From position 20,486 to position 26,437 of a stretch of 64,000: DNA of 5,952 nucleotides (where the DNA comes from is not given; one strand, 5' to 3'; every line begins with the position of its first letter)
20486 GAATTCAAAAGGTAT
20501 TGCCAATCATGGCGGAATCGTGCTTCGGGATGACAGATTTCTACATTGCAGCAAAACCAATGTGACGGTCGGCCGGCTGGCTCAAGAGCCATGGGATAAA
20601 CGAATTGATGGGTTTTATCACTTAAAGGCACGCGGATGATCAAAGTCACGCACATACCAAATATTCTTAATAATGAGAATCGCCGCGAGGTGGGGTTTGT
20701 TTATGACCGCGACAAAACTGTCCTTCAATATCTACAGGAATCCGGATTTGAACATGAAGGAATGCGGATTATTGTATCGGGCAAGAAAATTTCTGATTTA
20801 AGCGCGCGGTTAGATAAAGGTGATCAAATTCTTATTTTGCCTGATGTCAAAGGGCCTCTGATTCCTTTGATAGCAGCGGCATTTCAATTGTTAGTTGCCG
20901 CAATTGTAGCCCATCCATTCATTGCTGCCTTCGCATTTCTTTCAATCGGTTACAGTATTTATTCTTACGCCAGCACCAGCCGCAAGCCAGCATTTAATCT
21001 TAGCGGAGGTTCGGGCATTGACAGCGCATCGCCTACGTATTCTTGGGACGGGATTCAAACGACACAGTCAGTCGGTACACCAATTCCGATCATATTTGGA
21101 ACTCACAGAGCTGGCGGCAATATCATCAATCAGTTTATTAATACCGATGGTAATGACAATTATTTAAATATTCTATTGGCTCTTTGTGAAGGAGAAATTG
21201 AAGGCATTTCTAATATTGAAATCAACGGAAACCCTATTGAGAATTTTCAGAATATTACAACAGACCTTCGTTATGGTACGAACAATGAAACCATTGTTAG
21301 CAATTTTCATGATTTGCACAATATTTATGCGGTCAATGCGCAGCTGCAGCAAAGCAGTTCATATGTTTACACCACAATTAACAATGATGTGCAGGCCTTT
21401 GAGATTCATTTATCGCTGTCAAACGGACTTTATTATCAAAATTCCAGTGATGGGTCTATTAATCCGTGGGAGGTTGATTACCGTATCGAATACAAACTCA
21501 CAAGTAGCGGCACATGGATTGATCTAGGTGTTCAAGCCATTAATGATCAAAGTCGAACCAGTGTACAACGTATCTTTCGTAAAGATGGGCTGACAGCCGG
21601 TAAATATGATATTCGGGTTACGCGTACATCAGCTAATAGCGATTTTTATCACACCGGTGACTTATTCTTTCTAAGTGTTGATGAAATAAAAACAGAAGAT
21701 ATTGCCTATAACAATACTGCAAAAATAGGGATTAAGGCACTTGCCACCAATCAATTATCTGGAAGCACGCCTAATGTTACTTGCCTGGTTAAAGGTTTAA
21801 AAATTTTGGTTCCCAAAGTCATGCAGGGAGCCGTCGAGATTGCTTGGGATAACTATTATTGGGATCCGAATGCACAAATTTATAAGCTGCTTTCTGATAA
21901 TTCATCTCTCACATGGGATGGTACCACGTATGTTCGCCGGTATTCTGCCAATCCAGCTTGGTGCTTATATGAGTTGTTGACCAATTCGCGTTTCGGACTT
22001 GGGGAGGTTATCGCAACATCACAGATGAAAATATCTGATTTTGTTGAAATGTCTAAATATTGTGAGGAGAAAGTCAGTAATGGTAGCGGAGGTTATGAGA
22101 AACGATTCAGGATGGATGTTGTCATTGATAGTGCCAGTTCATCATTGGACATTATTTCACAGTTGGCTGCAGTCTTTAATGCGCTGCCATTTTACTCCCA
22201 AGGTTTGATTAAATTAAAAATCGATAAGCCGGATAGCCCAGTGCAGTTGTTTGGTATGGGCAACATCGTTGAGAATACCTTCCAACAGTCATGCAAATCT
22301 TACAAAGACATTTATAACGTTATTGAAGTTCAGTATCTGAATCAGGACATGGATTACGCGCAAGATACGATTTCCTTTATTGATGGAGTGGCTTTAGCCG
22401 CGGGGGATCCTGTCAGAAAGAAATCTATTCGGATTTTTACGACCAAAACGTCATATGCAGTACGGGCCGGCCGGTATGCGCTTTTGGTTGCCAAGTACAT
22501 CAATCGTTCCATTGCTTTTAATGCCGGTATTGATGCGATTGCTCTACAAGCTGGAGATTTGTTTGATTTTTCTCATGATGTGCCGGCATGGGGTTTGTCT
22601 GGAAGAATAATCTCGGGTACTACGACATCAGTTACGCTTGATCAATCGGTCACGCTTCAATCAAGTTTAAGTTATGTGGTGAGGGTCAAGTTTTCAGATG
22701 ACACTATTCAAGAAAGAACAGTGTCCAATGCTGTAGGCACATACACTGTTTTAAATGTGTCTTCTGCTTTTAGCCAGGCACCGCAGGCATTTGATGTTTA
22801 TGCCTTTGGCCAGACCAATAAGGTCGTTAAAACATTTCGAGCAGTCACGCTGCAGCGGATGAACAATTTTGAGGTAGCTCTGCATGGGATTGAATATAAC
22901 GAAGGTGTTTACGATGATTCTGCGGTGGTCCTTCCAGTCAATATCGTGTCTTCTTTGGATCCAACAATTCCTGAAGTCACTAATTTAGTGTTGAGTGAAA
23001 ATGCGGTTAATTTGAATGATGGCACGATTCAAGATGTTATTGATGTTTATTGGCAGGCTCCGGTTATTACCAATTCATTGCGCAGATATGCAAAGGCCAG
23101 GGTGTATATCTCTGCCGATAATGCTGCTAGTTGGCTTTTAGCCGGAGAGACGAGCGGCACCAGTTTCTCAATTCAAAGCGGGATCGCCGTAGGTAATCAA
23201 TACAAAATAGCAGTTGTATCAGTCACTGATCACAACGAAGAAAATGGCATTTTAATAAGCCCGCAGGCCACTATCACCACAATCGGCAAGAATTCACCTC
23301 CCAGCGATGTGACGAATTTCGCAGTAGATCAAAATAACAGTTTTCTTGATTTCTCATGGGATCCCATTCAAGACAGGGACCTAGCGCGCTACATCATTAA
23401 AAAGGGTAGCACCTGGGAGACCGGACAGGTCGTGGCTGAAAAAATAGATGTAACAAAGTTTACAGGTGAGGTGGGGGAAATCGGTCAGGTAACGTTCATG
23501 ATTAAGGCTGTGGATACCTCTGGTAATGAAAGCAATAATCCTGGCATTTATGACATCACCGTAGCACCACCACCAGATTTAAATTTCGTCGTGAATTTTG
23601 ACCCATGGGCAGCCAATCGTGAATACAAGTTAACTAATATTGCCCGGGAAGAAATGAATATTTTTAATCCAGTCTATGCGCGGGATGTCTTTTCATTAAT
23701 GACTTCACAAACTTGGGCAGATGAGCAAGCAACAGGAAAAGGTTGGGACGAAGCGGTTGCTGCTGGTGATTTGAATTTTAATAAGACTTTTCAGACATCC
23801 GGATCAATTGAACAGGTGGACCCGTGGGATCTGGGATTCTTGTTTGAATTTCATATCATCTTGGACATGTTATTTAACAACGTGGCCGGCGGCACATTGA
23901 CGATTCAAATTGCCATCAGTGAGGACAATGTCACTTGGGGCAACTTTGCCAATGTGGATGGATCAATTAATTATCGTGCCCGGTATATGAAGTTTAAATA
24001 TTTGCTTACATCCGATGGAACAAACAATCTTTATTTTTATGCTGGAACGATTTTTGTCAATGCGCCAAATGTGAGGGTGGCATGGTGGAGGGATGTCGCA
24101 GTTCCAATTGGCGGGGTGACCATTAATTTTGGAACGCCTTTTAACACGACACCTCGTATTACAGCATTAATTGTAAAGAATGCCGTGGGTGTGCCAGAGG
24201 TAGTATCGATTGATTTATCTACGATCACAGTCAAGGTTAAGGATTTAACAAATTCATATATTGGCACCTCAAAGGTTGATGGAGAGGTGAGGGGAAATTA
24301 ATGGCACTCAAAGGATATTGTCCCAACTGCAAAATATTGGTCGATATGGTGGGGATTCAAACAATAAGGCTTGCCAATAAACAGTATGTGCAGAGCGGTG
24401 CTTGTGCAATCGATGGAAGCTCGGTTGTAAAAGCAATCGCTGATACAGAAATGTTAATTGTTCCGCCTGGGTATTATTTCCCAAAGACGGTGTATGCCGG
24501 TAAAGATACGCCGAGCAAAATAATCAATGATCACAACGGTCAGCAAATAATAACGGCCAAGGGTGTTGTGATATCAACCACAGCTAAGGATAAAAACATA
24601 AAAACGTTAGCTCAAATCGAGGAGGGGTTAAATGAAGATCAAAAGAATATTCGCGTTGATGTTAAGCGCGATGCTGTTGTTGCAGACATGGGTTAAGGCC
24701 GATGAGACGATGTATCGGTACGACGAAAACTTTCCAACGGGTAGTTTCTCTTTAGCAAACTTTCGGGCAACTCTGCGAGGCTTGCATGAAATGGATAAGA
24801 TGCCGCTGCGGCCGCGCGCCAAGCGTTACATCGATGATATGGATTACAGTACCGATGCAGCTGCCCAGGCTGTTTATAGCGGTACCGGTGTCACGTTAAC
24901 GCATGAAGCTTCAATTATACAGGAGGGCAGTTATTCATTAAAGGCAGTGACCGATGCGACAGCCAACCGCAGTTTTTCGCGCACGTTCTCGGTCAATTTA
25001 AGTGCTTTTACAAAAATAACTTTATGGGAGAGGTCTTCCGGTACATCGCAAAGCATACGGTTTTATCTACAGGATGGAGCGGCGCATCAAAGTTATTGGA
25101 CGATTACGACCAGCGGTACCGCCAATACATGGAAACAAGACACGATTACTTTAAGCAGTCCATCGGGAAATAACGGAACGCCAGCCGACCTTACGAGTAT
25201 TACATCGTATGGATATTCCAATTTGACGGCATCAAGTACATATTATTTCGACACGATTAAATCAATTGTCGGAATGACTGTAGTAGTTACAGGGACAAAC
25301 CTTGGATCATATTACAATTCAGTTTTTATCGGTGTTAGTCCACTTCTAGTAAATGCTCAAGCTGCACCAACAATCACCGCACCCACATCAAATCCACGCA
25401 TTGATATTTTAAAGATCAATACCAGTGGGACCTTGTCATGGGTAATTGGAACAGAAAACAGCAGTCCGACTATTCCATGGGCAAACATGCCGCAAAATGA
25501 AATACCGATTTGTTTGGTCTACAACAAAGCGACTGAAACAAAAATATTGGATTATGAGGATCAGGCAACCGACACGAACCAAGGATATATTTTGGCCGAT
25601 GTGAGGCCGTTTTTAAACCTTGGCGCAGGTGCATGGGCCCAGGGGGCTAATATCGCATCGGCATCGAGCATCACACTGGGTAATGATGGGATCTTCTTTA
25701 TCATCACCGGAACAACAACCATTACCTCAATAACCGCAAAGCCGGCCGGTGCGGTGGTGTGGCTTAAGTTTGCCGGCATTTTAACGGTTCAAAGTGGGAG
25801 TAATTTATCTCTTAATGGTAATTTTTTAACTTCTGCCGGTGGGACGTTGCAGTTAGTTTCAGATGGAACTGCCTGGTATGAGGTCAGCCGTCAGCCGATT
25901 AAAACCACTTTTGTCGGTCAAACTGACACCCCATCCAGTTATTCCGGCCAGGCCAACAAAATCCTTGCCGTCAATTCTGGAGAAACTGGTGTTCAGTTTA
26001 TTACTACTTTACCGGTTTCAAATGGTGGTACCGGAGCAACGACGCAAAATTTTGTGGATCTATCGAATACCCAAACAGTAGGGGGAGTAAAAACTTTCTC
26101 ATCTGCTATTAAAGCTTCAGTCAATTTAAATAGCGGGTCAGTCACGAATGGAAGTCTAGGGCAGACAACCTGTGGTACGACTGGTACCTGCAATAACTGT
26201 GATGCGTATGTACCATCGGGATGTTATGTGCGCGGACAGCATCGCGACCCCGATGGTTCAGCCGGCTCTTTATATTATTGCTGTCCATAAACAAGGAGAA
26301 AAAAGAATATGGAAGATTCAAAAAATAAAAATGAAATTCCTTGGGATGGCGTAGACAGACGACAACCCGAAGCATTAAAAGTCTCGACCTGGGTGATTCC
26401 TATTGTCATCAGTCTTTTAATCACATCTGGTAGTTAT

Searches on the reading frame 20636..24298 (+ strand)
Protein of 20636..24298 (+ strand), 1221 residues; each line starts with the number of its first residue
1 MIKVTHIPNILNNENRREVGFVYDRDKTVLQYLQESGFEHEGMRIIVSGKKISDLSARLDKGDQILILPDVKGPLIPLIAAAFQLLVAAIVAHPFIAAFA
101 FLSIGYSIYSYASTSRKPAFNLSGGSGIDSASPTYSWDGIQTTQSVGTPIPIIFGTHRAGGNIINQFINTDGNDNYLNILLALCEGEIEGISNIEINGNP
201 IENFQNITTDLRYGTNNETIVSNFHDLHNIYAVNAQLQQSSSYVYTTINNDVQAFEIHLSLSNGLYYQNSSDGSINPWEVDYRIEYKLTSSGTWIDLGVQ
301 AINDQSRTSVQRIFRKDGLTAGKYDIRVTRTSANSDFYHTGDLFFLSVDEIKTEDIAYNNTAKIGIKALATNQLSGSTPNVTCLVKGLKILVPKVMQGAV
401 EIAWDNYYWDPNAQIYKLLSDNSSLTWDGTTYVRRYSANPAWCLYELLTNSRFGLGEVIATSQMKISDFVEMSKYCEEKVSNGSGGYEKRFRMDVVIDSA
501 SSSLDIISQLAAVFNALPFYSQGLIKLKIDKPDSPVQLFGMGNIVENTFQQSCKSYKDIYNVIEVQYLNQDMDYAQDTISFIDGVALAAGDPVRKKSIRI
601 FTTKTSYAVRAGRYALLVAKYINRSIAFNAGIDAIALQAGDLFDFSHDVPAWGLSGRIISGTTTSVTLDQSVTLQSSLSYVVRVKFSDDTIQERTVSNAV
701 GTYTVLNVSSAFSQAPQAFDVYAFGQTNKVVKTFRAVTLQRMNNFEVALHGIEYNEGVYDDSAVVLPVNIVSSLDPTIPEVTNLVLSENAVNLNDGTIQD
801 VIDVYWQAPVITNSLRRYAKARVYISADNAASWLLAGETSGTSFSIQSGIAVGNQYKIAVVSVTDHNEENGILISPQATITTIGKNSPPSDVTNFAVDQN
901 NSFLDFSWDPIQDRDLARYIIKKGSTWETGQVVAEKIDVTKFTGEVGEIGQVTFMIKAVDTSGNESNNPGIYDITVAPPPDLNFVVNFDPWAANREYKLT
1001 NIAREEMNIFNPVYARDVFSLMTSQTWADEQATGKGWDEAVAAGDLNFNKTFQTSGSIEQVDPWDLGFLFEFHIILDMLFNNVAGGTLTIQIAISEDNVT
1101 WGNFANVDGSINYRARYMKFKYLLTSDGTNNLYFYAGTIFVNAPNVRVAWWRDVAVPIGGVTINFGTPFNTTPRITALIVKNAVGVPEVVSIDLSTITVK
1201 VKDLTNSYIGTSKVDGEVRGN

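Call 16: search_protein_families(library=pfam, proteins=[window:20636-24298:+], max_evalue=0.001)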
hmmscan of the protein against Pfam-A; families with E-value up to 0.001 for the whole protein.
window:20636-24298:+ (1221 aa): 2 families
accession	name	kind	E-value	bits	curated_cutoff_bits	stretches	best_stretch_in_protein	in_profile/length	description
PF24801.1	FNIII-A_GpJ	-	6.3e-21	75.3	27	1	232-341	6-112/126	Tip attachment protein J,FNIII-A domain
PF13550.12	Phage-tail_3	-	3.1e-10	40.6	23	1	500-652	3-155/164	Putative phage tail protein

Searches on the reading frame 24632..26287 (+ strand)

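Call 16: search_protein_families(library=pfam, proteins=[window:24632-26287:+], max_evalue=0.001)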
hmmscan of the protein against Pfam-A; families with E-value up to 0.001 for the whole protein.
window:24632-26287:+ (552 aa): 0 families

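Call 60: search_protein_families(library=ncbifam, proteins=[window:24632-26287:+], max_evalue=0.01)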
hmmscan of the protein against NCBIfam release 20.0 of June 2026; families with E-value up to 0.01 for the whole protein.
window:24632-26287:+ (552 aa): 1 family
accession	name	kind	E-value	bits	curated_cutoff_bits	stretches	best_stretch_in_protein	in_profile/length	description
NF033724.0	P13_porin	equivalog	0.009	15.9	100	0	298-385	29-120/178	P13 family porin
